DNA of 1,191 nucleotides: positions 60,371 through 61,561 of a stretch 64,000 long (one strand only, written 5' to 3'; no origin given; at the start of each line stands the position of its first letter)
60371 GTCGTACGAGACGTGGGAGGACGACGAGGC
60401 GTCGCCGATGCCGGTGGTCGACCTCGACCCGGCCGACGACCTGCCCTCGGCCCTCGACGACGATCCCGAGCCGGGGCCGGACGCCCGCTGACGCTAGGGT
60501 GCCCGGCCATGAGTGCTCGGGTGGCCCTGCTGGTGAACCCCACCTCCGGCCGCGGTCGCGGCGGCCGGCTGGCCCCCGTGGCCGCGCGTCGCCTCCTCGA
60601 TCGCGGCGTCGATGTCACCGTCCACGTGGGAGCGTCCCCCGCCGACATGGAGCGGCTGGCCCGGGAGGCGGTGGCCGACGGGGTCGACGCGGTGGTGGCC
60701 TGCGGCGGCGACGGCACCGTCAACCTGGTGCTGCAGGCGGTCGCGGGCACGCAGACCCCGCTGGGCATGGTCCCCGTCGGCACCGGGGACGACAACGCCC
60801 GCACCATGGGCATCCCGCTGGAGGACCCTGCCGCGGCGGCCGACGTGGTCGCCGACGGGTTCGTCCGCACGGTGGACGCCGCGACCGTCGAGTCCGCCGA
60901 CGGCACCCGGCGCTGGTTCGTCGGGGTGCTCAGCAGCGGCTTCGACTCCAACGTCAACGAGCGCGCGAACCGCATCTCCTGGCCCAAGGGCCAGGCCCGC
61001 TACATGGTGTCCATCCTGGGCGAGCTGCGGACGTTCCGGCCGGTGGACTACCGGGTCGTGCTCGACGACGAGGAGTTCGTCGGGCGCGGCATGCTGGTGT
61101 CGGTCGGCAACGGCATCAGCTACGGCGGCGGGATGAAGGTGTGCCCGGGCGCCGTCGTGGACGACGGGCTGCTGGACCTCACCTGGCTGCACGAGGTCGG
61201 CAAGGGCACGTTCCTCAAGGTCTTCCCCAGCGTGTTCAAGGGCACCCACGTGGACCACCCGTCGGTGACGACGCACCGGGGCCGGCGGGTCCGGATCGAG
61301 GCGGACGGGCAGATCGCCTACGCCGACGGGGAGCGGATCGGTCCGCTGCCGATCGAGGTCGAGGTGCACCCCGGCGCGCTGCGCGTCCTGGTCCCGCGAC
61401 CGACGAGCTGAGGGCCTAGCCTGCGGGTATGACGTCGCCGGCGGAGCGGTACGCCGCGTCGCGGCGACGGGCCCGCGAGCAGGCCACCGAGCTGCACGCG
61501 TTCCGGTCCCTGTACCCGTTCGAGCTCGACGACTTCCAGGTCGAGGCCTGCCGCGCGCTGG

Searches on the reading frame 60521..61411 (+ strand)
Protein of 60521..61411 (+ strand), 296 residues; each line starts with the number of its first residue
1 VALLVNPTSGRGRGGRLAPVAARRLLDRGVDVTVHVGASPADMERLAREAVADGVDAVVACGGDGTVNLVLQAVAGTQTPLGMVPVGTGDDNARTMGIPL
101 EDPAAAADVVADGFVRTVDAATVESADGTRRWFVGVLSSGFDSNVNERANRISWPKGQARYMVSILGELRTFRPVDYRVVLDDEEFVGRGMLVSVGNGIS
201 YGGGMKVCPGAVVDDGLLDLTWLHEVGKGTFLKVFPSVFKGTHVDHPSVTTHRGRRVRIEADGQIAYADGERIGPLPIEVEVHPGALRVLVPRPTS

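Call 83: search_protein_families(library=pfam, proteins=[window:60521-61411:+], max_evalue=0.0001)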
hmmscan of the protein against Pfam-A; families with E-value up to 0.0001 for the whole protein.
window:60521-61411:+ (296 aa): 2 families
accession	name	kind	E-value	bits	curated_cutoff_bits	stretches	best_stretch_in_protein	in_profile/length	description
PF19279.4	YegS_C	-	2.1e-53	180.7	27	1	135-291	1-158/158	YegS C-terminal NAD kinase beta sandwich-like domain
PF00781.29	DAGK_cat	-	1.3e-31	109.3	23.6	1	2-122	3-124/125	Diacylglycerol kinase catalytic domain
